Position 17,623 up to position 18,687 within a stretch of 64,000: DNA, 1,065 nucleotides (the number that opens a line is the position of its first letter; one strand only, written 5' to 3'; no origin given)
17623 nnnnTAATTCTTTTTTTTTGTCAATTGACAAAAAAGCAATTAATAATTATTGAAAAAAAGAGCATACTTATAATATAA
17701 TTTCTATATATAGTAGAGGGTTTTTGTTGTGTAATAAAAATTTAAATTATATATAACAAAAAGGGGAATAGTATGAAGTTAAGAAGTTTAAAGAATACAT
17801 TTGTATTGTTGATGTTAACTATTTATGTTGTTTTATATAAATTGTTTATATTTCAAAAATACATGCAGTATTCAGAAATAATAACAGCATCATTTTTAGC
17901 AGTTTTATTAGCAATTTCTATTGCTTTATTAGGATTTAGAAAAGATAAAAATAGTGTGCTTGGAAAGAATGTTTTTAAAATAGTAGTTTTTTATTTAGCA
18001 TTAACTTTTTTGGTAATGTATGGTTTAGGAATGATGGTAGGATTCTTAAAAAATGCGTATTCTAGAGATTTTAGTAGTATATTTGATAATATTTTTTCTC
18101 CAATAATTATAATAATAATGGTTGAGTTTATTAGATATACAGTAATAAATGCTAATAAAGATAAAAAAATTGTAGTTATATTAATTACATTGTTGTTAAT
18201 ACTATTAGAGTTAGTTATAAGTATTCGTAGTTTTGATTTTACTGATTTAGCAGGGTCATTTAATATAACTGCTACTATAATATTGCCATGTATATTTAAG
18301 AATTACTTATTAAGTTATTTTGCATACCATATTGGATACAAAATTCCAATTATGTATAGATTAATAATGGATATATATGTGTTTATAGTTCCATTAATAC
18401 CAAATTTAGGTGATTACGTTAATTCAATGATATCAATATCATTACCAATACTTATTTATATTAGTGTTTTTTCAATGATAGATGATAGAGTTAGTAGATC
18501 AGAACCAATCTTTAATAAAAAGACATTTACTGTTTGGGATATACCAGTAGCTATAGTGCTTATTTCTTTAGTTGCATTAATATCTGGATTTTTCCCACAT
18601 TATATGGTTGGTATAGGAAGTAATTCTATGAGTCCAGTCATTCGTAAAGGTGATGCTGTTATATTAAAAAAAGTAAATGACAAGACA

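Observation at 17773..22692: Compact locus: SipW-type signal peptidase fused to an 8-TM domain, flanked by TasA/camelysin-like secreted proteins and accessory enzymes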

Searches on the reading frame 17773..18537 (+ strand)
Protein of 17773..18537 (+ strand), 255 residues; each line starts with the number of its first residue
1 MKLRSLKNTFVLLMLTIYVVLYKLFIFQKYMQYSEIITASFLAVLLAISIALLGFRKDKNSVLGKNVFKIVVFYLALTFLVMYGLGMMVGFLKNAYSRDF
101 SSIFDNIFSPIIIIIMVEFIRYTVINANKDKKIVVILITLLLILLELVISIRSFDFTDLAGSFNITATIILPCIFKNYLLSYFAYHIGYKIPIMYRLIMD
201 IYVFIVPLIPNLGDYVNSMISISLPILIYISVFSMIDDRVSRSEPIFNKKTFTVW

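Call 15: search_protein_families(library=pfam, proteins=[window:17773-18537:+], max_evalue=1)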
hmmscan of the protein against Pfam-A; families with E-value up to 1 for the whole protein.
window:17773-18537:+ (255 aa): 0 families

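Call 21: search_protein_representatives(alignment_id=A1)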
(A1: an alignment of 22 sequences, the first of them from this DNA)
Query: 22 sequences, 252 profile positions. Proteins with E-value up to 0.001 (for the whole library): 1008; up to 1e-10: 516; up to 1e-30: 95. The best 150 are listed.
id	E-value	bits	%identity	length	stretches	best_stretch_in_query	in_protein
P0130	2.4e-98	345.1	-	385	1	3-252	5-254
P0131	1.1e-83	297.1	-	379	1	3-252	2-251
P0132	3.1e-83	295.5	-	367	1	1-252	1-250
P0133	2.6e-76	272.8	-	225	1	1-208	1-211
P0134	3.4e-74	265.9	-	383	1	1-250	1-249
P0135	3.1e-69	249.7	-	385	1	1-250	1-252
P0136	3.7e-66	239.6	-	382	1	1-248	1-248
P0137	3.8e-66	239.6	-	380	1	1-249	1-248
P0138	2.2e-64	233.8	-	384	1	1-240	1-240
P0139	2.6e-62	227.0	-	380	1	1-252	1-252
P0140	3.0e-60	220.3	-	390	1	3-245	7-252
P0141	4.4e-60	219.7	-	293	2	1-245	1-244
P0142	5.5e-60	219.4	-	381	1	1-245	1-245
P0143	1.9e-59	217.6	-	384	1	1-242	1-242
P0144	3.1e-58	213.6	-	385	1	1-249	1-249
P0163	2.1e-48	181.4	-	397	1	5-239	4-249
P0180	2.8e-40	154.8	-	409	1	3-241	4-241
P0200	7.2e-34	133.8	-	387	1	47-231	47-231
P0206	3.8e-33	131.5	-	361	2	33-244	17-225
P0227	1.5e-30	123.0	-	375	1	36-246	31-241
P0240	2.4e-29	119.0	-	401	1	7-239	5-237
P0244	3.3e-29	118.5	-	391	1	13-242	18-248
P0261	1.0e-27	113.7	-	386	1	23-229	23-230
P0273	4.6e-27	111.5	-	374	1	14-235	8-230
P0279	1.2e-26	110.2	-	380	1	5-239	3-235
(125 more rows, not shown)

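Call 48: search_solved_structures(query=A1, max_evalue=10, show_alignments=2)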
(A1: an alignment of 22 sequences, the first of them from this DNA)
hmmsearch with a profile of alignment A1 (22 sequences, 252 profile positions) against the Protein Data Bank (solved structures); distinct sequences matched with E-value up to 10: 0.

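Call 49: find_related_loci(query=A1, collection=genome_contigs, flank=9000)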
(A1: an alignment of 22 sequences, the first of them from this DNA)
Query A1 (252 aa) in genome_contigs; peptide patterns used: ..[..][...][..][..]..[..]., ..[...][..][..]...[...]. (x = any residue, [..] = any of these).
64 stretches matched a pattern; 23 encode a relative of the query (tblastn E <= 1e-3); 23 distinct loci.
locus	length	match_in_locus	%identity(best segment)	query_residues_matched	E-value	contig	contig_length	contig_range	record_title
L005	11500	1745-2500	65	1-252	5e-113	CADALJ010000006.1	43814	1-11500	MAG: uncultured Erysipelotrichaceae bacterium isolate RUG13398 genome assembly, contig: RUG13398_asm_6, whole genome sho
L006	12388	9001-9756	54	1-252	8e-90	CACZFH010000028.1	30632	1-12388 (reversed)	MAG: uncultured Erysipelotrichaceae bacterium isolate RUG12568 genome assembly, contig: RUG12568_asm_28, whole genome sh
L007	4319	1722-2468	55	4-252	2e-89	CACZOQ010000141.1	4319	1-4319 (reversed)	MAG: uncultured Erysipelotrichaceae bacterium isolate RUG12809 genome assembly, contig: RUG12809_asm_141, whole genome s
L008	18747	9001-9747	53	4-252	2e-87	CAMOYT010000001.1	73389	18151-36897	MAG: uncultured Firmicutes bacterium isolate SRR873602_bin.119_metaWRAP_v1.3_MAG genome assembly, contig: NODE_404_lengt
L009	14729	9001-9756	53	1-252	8e-87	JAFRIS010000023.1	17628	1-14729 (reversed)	MAG: Bacilli bacterium isolate RGIG2506 Goat_Jejunum-3__c194905, whole genome shotgun sequence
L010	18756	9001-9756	53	1-252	3e-86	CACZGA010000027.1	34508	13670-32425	MAG: uncultured Erysipelotrichaceae bacterium isolate RUG12586 genome assembly, contig: RUG12586_asm_27, whole genome sh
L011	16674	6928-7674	51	4-252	4e-86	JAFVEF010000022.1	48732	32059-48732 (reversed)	MAG: Bacilli bacterium isolate RGIG5090 Roe_deer_Rumen.Co__c522695, whole genome shotgun sequence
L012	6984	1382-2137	54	1-252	4e-85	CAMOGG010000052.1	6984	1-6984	MAG: uncultured Bacillales bacterium isolate SRR873604_bin.131_metaWRAP_v1.3_MAG genome assembly, contig: NODE_31995_len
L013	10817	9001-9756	51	1-252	5e-85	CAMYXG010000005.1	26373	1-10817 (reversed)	MAG TPA_asm: uncultured Bacillales bacterium isolate SRR10912533_bin.22_metaWRAP_v1.3_MAG genome assembly, contig: ERZ14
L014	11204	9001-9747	51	4-252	8e-85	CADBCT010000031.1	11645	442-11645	MAG: uncultured Erysipelotrichaceae bacterium isolate RUG13858 genome assembly, contig: RUG13858_asm_31, whole genome sh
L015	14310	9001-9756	53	1-252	4e-84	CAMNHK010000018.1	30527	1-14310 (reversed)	MAG: uncultured Bacillales bacterium isolate SRR873596_bin.89_metaWRAP_v1.3_MAG genome assembly, contig: NODE.3063_lengt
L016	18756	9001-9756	48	1-252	4e-81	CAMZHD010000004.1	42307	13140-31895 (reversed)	MAG TPA_asm: uncultured Bacillales bacterium isolate SRR10912542_bin.29_metaWRAP_v1.3_MAG genome assembly, contig: ERZ14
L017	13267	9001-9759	47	1-252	1e-77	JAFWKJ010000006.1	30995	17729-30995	MAG: Bacilli bacterium isolate RGIG5819 Sheep_Ileum.Co__c267809, whole genome shotgun sequence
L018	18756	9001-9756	54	1-252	2e-74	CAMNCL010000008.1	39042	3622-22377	MAG: uncultured Bacillales bacterium isolate SRR1222429_bin.142_metaWRAP_v1.3_MAG genome assembly, contig: NODE.1519_len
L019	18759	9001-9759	53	1-252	9e-82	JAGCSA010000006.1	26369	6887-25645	MAG: Bacilli bacterium isolate RGIG10070 Yak_Rumen-1__c263629, whole genome shotgun sequence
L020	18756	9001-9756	46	1-252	6e-65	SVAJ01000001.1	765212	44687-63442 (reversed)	MAG: Bacillota bacterium isolate SIG199 NODE_2_length_765212_cov_6.972485, whole genome shotgun sequence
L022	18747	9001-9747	41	4-252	2e-55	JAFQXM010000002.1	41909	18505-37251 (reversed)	MAG: Bacilli bacterium isolate RGIG2240 Goat_Duodenum-1__c71582, whole genome shotgun sequence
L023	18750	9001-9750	39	2-251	9e-50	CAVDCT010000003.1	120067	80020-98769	Roseburia sp. AF12-17LB isolate H07620-L1_cleanbin_000017 genome assembly, contig: Spades_H07620-L1_contig_73, whole gen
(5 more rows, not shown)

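Call 61: search_protein_families(library=pfam, alignment_id=A1, max_evalue=10)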
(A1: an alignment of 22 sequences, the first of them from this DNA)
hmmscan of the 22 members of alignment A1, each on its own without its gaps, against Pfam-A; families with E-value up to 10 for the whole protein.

A. member 1, seq(252 aa): 1 family
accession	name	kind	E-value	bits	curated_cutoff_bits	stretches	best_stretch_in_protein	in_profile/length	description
PF11200.13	DUF2981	-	2.7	7.8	27.2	1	22-103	16-99/352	Protein of unknown function (DUF2981)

B. families by the number of members that match (of 22 scanned): 12 families
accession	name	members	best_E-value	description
PF07695.17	7TMR-DISM_7TM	4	0.086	7TM diverse intracellular signalling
PF04307.19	YdjM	1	0.033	YdjM inner membrane protein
PF17259.7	DUF5325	1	0.16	Family of unknown function (DUF5325)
PF06749.17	DUF1218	1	0.38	Protein of unknown function (DUF1218)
PF02060.20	ISK_Channel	1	1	Slow voltage-gated potassium channel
PF22349.1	Fervidolysin_SD2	1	1.3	Fervidolysin, second beta-sandwich domain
PF06638.16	Strabismus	1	1.3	Strabismus protein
PF05756.17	S-antigen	1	2.4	S-antigen protein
PF11200.13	DUF2981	1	2.7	Protein of unknown function (DUF2981)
PF11992.13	TgpA_N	1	2.8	TgpA N-terminal domain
PF15122.11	TMEM206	1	5.6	TMEM206 protein family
PF20447.3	DUF6704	1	9.8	Family of unknown function (DUF6704)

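Call 65: list_cluster_members(proteins=[P0163, P0180, P0200, P0206, P0227, P0240, P0244, P0261, P0273, P0279])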
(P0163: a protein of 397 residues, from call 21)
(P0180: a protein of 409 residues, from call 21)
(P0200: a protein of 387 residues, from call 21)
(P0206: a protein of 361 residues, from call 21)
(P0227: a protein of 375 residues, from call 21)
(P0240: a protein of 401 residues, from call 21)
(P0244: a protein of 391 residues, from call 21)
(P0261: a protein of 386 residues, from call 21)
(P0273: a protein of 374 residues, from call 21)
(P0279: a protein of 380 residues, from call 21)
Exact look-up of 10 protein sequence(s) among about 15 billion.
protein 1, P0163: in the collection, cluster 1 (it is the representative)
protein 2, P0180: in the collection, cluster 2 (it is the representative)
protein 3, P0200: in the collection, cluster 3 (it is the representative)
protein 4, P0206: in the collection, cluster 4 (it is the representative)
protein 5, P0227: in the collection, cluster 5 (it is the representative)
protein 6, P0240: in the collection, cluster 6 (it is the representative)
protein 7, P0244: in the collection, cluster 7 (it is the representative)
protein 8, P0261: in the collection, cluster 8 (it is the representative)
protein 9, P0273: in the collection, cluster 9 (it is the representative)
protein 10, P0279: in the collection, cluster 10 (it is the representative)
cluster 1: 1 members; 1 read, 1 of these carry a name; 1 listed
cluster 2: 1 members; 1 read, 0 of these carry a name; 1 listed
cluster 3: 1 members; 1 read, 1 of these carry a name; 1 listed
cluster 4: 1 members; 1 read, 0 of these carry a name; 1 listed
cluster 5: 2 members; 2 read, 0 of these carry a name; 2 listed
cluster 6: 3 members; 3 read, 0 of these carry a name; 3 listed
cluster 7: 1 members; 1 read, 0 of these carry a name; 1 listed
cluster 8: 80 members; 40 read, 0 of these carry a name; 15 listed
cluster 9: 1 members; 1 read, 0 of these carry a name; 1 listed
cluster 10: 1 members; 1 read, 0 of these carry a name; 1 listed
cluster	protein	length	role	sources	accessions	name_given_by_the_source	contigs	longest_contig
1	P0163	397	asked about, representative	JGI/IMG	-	signal peptidase I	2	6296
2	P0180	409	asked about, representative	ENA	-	-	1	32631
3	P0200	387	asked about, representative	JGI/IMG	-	signal peptidase I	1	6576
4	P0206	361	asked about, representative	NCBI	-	-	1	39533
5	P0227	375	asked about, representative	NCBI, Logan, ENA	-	-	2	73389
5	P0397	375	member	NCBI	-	-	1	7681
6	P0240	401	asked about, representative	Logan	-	-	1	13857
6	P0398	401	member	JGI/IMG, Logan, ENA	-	-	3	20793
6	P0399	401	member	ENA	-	-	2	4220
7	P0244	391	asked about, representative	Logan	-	-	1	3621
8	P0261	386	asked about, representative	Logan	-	-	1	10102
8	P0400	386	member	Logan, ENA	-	-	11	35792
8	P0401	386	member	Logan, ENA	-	-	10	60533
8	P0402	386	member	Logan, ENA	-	-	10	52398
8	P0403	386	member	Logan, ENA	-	-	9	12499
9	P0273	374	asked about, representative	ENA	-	-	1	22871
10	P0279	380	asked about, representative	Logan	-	-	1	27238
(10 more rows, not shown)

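Call 85: search_protein_families(library=pfam, proteins=[L020:10743-14753:+, L022:11975-13351:+, L016:12300-13868:+, L015:10919-13147:+, L019:11492-12793:+, L023:10721-18748:+], max_evalue=0.001)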
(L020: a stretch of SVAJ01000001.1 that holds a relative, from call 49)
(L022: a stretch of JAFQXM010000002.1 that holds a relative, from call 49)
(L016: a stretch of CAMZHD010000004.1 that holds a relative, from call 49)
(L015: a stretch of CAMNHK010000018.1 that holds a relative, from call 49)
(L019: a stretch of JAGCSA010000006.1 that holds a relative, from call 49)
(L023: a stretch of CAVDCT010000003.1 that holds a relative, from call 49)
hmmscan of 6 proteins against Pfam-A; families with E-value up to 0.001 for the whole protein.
L020:10743-14753:+ (1336 aa): 0 families

L022:11975-13351:+ (458 aa): 0 families

L016:12300-13868:+ (522 aa): 1 family
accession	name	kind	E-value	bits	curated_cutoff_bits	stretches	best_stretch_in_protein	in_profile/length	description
PF07699.19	Ephrin_rec_like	-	4.5e-07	30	23.1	1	245-283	1-39/48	Tyrosine-protein kinase ephrin type A/B receptor-like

L015:10919-13147:+ (742 aa): 0 families

L019:11492-12793:+ (433 aa): 1 family
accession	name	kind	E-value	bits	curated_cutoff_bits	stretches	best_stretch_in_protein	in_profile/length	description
PF19789.6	DUF6273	-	1.8e-16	60.9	23.5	1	277-426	22-168/172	Domain of unknown function (DUF6273)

L023:10721-18748:+ (2676 aa): 0 families
